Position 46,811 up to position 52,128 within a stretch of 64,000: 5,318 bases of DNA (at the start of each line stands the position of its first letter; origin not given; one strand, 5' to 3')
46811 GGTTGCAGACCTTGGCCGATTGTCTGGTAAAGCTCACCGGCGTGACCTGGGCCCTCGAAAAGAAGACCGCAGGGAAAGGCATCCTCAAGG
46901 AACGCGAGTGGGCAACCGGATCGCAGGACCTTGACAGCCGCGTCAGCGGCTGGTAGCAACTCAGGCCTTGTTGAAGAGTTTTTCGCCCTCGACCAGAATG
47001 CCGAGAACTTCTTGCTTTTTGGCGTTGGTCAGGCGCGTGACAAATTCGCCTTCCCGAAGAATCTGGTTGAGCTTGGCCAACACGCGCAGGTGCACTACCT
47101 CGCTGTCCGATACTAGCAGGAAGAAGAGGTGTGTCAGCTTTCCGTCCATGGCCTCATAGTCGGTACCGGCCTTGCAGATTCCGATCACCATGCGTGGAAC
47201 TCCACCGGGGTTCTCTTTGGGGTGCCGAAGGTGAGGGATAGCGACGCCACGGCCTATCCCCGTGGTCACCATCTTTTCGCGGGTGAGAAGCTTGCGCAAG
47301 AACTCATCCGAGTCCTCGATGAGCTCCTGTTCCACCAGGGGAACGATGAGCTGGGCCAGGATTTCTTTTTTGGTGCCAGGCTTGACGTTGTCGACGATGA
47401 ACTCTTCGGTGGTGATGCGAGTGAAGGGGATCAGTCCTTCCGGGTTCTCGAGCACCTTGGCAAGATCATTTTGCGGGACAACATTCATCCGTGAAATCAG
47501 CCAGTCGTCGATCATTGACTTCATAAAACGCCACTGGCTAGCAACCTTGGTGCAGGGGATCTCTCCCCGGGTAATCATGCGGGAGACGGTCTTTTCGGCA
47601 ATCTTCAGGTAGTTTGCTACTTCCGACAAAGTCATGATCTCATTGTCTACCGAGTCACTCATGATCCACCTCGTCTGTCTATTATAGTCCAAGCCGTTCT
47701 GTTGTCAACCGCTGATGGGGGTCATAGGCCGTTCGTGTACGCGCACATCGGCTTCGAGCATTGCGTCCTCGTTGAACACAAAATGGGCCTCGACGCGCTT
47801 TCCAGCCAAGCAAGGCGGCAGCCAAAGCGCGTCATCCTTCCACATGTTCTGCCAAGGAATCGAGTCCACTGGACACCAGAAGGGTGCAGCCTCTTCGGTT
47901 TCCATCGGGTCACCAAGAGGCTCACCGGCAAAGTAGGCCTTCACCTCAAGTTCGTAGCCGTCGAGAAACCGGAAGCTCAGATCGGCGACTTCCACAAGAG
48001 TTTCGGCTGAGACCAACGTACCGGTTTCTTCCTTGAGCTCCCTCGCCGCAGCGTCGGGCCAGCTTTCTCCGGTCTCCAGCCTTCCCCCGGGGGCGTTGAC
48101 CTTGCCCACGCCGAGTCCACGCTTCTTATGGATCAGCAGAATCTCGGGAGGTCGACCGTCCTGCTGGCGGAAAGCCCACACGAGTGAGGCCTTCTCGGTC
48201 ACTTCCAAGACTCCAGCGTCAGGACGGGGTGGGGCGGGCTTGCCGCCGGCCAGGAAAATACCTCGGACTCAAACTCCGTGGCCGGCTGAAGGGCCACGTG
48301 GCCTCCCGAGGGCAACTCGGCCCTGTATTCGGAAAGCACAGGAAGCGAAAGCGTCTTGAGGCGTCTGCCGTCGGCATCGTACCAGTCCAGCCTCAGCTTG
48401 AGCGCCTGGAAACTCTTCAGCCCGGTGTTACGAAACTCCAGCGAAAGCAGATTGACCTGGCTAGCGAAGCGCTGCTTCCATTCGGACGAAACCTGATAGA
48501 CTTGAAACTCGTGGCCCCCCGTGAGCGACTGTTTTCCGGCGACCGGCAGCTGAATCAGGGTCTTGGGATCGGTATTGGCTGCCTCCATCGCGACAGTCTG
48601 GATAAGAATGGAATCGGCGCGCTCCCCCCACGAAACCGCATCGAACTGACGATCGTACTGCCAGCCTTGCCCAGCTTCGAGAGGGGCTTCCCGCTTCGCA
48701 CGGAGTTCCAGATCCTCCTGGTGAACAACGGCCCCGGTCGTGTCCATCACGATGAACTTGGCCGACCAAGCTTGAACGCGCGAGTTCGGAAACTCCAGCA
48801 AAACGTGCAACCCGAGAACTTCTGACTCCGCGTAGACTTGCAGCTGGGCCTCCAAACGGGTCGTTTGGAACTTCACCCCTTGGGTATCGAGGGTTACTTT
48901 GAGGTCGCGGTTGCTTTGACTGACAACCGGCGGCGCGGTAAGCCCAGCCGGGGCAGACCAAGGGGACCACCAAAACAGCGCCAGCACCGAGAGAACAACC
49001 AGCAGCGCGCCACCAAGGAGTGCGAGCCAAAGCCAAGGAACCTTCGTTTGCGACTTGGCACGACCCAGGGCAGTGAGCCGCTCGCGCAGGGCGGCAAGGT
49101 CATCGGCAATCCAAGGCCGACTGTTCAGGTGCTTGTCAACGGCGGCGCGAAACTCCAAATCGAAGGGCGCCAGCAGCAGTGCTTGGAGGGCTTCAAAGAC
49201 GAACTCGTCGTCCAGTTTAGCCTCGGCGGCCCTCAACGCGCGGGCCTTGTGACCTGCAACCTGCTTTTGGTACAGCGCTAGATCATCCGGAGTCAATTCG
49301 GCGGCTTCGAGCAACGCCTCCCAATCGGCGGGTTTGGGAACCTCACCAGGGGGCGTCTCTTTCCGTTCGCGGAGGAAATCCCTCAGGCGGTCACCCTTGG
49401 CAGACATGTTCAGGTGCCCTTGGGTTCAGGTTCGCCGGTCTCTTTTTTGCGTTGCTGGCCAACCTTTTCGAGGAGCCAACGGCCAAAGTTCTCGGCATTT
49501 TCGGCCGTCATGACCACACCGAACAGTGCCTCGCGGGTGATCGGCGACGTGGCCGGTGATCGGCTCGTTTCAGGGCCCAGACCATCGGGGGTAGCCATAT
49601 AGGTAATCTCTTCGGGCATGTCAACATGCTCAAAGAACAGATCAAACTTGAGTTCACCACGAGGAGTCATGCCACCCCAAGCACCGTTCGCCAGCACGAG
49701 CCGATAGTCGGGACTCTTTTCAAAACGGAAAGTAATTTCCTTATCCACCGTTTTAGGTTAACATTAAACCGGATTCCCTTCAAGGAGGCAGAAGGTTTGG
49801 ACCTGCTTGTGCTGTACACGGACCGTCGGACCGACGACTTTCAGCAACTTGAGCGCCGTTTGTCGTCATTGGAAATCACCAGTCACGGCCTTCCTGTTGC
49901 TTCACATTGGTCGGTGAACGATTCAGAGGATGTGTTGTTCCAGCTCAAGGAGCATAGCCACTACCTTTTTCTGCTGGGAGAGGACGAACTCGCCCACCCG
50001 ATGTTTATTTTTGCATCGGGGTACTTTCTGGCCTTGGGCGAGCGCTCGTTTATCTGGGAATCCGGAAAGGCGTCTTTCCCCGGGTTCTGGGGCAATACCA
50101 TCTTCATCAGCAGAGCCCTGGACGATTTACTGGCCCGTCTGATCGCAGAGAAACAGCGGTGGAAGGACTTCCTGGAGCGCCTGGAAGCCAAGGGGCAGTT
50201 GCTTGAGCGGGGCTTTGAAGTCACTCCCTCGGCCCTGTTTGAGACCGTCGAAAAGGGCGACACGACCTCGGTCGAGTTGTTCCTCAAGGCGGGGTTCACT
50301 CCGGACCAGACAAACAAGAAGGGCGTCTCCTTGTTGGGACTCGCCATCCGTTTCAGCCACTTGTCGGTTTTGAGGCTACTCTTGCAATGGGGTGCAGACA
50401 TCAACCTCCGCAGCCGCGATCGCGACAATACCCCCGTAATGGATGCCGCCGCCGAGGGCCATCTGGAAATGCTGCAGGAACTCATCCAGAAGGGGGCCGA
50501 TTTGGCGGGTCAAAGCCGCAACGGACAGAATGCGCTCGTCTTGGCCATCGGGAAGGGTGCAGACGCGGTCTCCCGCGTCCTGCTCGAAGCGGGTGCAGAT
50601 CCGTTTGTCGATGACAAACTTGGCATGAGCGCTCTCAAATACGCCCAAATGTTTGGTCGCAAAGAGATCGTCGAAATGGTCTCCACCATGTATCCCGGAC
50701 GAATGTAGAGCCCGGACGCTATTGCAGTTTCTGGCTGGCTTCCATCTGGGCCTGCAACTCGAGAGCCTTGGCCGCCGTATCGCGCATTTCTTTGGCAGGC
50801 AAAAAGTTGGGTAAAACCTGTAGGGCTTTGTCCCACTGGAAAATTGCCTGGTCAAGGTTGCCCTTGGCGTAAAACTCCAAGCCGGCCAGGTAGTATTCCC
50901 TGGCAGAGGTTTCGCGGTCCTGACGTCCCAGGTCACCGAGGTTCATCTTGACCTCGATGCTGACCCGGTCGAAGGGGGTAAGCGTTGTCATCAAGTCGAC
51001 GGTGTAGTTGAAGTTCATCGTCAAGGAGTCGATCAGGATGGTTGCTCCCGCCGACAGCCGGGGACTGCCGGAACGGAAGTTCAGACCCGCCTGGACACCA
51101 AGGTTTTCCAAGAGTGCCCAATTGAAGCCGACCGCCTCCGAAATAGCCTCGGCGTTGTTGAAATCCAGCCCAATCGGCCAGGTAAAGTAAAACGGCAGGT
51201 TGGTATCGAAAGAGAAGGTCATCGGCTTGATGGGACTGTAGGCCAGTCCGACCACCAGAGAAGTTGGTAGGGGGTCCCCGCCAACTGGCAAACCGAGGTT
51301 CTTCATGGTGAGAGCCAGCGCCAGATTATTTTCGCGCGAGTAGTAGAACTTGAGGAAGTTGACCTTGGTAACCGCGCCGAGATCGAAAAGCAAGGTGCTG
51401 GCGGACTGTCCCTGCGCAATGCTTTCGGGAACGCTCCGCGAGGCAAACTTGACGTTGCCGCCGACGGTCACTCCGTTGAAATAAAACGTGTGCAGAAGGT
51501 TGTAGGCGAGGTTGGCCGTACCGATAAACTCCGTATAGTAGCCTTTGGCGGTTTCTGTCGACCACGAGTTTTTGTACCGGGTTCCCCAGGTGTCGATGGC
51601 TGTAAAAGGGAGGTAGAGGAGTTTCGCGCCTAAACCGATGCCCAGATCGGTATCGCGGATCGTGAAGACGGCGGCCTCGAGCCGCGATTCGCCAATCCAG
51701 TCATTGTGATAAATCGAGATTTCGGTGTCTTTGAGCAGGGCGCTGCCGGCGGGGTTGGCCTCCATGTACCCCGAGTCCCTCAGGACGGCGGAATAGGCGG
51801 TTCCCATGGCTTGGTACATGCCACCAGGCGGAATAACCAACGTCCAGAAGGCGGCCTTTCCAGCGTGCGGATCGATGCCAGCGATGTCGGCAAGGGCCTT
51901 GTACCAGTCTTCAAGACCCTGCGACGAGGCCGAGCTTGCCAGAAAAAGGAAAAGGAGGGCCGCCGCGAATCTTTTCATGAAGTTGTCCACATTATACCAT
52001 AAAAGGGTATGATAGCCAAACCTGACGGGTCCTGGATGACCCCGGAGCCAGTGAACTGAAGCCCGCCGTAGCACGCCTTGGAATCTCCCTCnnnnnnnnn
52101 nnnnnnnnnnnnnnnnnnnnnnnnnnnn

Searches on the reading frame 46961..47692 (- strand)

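Call 77: search_protein_families(library=pfam, proteins=[window:46961-47692:-], max_evalue=0.001)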
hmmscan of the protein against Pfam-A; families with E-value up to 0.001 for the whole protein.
window:46961-47692:- (243 aa): 3 families
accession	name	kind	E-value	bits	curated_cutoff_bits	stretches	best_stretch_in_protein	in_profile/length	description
PF00359.27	PTS_EIIA_2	-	4.1e-27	95.4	27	1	93-230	2-138/144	Phosphoenolpyruvate-dependent sugar phosphotransferase system, EIIA 2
PF12728.13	HTH_17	-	1.6e-12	48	27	1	20-67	2-49/51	Helix-turn-helix domain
PF04552.19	Sigma54_DBD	-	0.00035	20.8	22.8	0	6-49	36-79/160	Sigma-54, DNA binding domain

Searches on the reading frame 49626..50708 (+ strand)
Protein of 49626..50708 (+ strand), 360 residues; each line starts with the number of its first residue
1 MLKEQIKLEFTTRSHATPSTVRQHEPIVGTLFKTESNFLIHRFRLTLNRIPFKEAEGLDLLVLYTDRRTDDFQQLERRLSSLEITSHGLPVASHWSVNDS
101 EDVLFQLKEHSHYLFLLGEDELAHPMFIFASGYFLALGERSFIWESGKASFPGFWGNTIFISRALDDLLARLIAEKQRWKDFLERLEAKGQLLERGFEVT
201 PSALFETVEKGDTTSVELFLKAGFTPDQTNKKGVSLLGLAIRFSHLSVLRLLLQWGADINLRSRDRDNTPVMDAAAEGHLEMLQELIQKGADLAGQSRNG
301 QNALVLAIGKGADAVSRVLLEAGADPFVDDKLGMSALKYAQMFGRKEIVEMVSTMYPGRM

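Call 4: search_protein_families(library=pfam, proteins=[window:49626-50708:+], max_evalue=0.1)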
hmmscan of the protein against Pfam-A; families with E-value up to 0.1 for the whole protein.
window:49626-50708:+ (360 aa): 6 families
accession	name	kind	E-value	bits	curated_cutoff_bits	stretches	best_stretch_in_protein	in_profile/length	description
PF12796.13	Ank_2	-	7.2e-30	103.8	27.3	3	205-293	2-86/90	Ankyrin repeats (3 copies)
PF00023.36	Ank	-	4.3e-17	61.7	21.1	2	267-293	2-28/33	Ankyrin repeat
PF13637.12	Ank_4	-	6.9e-16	58.4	22.7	3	273-311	3-41/50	Ankyrin repeats (many copies)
PF13857.12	Ank_5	-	2.8e-11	43.9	27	1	286-340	1-56/56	Ankyrin repeats (many copies)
PF13606.12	Ank_3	-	2.1e-10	40.2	22.3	1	233-260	2-29/30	Ankyrin repeat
PF24521.3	Ank_KRIT1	-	8.9e-05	22.7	80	1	199-289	17-107/149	KRIT1 ankyrin-repeats domain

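Call 5: search_protein_families(library=ncbifam, proteins=[window:49626-50708:+], max_evalue=0.1)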
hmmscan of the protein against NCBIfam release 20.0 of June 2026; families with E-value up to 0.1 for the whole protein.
window:49626-50708:+ (360 aa): 9 families
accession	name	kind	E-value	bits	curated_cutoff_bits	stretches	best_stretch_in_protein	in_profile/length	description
NF041931.2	MzaA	equivalog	2.8e-14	52.9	800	2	235-319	4-87/726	MZA anti-phage system associated sigma-70 family RNA polymerase sigma factor MzaA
NF043029.1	T4SS_AnkY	equivalog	1e-09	37.4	600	2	227-293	454-517/543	Dot/Icm T4SS effector AnkY/LegA9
NF043028.1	T4SS_AnkX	equivalog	4.9e-09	34.9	1400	1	185-296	504-611/938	Dot/Icm T4SS effector AnkN/AnkX/LegA8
NF043023.1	T4SS_AnkH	equivalog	8.4e-07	28.1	600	1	269-349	34-114/467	Dot/Icm T4SS effector AnkH/LegA3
NF043022.1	T4SS_AnkG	equivalog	3.6e-06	26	500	1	211-340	307-443/455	Dot/Icm T4SS effector AnkG/AnkZ/LegA7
NF043021.1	T4SS_AnkF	equivalog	0.0039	15.5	1000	1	236-346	588-679/917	Dot/Icm T4SS effector AnkF/LegA14/Ceg31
NF043019.1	T4SS_AnkC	equivalog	0.0043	16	450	1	222-308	116-209/459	Dot/Icm T4SS effector AnkC/LegA12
TIGR00870.1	trp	subfamily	0.014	13.5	498.75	1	229-356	127-236/747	transient-receptor-potential calcium channel protein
NF009441.0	PRK12798.1-3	equivalog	0.088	11.9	487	0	283-341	91-149/424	chemotaxis protein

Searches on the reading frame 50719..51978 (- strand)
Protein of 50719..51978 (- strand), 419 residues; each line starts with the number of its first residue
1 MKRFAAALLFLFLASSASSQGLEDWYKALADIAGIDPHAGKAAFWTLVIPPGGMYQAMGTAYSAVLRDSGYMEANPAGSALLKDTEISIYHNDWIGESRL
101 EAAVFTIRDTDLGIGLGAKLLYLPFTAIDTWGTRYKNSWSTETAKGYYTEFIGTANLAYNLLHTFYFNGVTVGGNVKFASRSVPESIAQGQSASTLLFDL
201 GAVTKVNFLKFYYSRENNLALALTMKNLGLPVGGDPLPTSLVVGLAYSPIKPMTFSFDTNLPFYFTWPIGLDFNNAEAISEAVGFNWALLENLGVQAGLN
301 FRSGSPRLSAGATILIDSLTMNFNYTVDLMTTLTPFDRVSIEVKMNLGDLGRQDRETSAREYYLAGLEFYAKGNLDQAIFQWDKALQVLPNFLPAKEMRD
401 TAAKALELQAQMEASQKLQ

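Call 4: search_protein_families(library=pfam, proteins=[window:50719-51978:-], max_evalue=0.1)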
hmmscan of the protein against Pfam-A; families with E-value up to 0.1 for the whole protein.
window:50719-51978:- (419 aa): 4 families
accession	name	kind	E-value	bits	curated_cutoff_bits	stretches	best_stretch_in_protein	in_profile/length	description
PF03687.19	UPF0164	-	2.8e-39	135.3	21.4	1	38-318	35-321/325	Uncharacterised protein family (UPF0164)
PF00515.34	TPR_1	-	0.00019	21.5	27.8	1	359-392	1-34/34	Tetratricopeptide repeat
PF07719.23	TPR_2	-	0.00031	21.1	27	1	359-391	1-33/34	Tetratricopeptide repeat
PF13414.12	TPR_11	-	0.0032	17.5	26.8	1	366-391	1-26/42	TPR repeat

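Call 5: search_protein_families(library=ncbifam, proteins=[window:50719-51978:-], max_evalue=0.1)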
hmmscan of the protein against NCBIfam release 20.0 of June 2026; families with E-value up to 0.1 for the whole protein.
window:50719-51978:- (419 aa): 4 families
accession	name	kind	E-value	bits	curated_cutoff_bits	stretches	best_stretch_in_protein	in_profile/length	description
NF033709.1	PorV_fam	subfamily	2.9e-16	59.9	90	1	45-344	5-325/326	PorV/PorQ family protein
NF033711.1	T9SS_PorQ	equivalog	0.0011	18.1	220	1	40-230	22-189/335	type IX secretion system protein PorQ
TIGR02917.1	PEP_TPR_lipo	equivalog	0.0046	14.9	312.2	1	362-419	298-353/899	XrtA/PEP-CTERM system TPR-repeat protein PrsT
NF042912.1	Amuc_1098_fam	equivalog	0.016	13.2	750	1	352-416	34-98/805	Amuc_1098 family type IV pilus outer membrane protein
